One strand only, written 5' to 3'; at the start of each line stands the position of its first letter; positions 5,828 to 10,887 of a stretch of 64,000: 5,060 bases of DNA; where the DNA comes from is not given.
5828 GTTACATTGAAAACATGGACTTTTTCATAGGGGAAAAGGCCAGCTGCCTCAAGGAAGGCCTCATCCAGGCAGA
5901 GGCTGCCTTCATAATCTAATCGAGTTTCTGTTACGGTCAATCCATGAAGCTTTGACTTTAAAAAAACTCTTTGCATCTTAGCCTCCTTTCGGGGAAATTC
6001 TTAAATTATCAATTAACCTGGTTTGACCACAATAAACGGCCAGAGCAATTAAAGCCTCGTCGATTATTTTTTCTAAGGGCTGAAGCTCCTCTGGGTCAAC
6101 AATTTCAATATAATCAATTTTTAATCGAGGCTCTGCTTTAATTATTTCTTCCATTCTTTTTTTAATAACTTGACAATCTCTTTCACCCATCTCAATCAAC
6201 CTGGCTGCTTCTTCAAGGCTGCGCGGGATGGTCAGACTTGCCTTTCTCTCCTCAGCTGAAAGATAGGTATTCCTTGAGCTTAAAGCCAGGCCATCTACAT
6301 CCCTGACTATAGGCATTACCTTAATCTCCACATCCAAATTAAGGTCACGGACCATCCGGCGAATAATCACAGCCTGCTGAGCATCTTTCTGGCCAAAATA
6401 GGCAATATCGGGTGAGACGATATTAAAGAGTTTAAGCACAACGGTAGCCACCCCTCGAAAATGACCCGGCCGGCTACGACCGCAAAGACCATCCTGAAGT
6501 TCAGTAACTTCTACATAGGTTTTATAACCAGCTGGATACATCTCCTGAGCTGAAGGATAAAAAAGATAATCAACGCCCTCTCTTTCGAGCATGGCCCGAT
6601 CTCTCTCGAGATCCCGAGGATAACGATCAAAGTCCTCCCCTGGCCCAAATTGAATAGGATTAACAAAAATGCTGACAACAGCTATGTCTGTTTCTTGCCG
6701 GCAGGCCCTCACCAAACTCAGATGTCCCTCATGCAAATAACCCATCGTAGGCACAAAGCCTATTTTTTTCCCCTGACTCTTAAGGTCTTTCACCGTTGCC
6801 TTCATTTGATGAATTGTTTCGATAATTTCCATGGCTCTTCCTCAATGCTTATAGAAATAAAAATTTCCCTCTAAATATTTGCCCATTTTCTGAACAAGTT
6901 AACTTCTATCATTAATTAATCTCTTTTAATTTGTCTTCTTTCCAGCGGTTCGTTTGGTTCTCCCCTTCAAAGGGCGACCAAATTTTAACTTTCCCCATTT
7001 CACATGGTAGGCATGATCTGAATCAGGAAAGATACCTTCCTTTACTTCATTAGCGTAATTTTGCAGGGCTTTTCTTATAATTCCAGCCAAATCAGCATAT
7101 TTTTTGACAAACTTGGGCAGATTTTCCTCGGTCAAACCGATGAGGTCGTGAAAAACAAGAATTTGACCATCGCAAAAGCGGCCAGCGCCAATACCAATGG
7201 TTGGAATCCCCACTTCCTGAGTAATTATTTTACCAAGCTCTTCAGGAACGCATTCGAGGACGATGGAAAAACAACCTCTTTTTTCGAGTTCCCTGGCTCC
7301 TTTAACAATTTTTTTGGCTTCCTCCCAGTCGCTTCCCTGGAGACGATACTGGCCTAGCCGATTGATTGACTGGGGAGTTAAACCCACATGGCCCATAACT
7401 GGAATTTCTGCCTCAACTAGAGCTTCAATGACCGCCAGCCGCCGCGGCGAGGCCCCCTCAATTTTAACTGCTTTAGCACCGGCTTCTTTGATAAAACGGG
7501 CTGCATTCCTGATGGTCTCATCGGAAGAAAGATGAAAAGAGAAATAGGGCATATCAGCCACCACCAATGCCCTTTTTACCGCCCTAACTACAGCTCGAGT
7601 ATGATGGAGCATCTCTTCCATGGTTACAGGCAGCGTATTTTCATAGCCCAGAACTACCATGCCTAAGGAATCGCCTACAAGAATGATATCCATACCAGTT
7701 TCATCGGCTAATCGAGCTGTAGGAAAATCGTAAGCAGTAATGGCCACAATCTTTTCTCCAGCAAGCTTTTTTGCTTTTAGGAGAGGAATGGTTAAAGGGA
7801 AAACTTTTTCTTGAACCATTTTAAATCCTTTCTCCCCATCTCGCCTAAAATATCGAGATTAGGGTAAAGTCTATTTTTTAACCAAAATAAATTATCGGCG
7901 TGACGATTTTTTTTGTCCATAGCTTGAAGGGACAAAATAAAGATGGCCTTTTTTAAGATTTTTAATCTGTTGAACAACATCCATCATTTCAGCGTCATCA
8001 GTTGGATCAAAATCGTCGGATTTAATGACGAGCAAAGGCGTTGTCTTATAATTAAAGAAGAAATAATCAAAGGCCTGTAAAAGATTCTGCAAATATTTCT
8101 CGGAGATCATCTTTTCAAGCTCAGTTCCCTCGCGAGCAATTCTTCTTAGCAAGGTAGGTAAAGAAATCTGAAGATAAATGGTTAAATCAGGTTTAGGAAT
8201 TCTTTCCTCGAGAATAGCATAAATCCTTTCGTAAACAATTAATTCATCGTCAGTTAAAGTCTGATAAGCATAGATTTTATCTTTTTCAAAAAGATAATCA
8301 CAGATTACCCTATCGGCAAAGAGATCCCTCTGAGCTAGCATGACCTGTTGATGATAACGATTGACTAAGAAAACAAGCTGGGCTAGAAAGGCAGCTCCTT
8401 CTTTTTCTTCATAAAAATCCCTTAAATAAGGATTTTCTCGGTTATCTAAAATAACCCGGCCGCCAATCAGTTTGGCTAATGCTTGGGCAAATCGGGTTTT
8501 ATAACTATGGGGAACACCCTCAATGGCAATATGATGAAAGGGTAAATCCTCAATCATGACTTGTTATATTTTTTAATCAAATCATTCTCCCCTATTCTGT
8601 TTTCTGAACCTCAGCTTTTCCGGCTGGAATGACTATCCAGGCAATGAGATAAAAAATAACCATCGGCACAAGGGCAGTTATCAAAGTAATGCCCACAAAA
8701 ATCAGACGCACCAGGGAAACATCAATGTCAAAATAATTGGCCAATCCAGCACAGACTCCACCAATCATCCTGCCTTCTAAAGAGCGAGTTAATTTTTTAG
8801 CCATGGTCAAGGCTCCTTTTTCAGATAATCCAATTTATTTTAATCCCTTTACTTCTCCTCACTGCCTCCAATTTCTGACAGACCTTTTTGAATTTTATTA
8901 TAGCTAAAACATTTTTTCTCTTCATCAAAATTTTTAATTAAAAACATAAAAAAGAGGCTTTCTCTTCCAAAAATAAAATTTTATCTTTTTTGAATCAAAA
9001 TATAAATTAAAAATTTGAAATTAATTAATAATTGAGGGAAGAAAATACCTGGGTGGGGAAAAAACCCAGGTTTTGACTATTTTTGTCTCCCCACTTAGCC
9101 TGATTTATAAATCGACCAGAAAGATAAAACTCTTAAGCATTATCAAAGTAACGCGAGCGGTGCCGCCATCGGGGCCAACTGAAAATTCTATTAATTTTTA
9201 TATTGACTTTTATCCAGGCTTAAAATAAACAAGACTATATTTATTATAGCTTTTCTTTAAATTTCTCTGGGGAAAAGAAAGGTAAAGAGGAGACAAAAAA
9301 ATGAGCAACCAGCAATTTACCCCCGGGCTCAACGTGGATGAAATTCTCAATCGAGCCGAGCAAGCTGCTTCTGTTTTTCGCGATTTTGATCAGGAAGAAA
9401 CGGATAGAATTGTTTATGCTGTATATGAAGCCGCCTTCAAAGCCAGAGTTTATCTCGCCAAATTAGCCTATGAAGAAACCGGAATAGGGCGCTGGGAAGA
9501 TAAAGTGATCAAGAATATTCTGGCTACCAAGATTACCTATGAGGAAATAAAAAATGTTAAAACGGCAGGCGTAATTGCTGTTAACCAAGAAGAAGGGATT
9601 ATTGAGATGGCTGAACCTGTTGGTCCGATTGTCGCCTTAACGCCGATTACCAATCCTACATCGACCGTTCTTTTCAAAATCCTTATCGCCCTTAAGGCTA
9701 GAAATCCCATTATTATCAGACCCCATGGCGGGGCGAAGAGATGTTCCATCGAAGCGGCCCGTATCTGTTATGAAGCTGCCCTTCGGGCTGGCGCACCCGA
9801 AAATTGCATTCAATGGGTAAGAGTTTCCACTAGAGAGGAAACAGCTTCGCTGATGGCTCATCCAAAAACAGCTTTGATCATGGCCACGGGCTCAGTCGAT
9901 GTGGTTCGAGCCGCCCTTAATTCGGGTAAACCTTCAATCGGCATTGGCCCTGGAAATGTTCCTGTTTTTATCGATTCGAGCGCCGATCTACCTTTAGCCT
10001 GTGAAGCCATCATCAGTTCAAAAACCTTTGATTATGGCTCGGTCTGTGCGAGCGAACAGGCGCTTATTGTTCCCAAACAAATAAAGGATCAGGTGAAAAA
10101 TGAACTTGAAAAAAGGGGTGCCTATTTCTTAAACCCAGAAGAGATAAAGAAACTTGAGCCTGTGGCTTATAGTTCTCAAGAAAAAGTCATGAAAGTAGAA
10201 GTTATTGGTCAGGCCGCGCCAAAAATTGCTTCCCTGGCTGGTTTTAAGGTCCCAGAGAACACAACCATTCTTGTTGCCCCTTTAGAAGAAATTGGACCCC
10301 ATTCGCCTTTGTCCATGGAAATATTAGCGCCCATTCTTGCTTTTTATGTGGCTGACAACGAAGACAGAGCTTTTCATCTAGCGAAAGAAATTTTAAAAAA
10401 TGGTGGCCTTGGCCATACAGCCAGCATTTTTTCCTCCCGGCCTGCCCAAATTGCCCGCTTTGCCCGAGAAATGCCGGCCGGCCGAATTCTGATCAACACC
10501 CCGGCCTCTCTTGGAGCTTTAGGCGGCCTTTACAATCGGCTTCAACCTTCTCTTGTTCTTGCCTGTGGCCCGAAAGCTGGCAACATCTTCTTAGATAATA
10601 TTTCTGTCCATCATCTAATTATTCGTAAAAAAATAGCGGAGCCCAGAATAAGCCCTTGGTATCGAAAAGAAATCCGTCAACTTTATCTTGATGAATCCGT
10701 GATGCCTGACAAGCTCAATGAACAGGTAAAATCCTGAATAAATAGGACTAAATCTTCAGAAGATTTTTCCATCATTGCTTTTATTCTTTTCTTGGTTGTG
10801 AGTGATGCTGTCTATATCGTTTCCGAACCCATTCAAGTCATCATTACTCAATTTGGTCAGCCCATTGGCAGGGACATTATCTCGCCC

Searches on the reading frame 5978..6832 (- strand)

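Call 69: search_protein_families(library=pfam, proteins=[window:5978-6832:-], max_evalue=0.0001)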
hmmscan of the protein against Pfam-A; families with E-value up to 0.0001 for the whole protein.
window:5978-6832:- (284 aa): 1 family
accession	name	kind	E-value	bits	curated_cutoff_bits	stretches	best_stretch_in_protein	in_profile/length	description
PF02569.21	Pantoate_ligase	-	2.1e-114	381.6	20.7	1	2-277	1-267/268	Pantoate-beta-alanine ligase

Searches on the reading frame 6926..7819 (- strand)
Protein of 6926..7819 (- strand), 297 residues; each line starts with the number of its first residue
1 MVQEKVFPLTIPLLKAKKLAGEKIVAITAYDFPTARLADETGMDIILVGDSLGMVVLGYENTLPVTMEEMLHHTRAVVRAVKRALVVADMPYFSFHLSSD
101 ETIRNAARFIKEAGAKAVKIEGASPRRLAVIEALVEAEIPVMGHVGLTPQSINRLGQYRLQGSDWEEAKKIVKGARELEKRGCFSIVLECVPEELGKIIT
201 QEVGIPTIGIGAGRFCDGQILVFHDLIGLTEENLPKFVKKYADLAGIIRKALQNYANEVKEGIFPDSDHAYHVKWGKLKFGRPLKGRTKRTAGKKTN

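Call 69: search_protein_families(library=pfam, proteins=[window:6926-7819:-], max_evalue=0.0001)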
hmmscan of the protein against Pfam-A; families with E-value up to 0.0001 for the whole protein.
window:6926-7819:- (297 aa): 2 families
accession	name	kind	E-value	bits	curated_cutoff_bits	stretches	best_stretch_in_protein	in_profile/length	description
PF02548.21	Pantoate_transf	-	7.1e-112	373.5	28.7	1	10-266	3-258/259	Ketopantoate hydroxymethyltransferase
PF13714.12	PEP_mutase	-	8.1e-07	29.3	31.5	1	20-123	7-107/240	Phosphoenolpyruvate phosphomutase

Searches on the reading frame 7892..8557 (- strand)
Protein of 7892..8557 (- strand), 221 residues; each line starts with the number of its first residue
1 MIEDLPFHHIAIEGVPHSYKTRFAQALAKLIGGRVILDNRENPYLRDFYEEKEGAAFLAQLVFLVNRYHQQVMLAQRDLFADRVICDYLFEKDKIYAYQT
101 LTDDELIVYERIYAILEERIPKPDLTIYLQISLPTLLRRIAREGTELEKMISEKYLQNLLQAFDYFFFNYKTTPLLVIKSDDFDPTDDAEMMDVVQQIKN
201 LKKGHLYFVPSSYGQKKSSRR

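Call 69: search_protein_families(library=pfam, proteins=[window:7892-8557:-], max_evalue=0.0001)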
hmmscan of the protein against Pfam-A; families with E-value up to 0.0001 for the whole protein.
window:7892-8557:- (221 aa): 2 families
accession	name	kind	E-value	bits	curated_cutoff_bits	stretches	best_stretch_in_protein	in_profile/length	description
PF01712.25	dNK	-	8.3e-24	84.9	27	1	10-200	1-200/203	Deoxynucleoside kinase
PF02223.23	Thymidylate_kin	-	6.4e-07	29.7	27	1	13-163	2-159/185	Thymidylate kinase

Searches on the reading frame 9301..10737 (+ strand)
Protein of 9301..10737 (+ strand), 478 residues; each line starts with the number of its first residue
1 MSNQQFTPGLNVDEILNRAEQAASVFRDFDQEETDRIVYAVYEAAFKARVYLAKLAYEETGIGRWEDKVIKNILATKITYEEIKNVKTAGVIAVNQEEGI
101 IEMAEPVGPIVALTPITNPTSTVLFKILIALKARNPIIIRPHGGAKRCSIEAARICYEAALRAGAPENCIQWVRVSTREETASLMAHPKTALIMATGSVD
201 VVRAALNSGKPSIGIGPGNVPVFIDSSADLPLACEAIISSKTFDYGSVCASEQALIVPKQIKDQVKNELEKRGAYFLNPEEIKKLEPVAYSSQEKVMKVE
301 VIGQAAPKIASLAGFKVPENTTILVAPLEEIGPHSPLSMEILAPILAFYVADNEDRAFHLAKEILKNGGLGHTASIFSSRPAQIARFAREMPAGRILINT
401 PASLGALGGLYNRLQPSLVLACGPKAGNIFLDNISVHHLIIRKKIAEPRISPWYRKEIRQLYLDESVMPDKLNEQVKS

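Call 69: search_protein_families(library=pfam, proteins=[window:9301-10737:+], max_evalue=0.0001)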
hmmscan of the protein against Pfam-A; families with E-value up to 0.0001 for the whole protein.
window:9301-10737:+ (478 aa): 1 family
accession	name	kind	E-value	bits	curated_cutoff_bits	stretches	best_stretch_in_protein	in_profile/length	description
PF00171.27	Aldedh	-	7.9e-35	120.7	23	1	11-402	30-426/461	Aldehyde dehydrogenase family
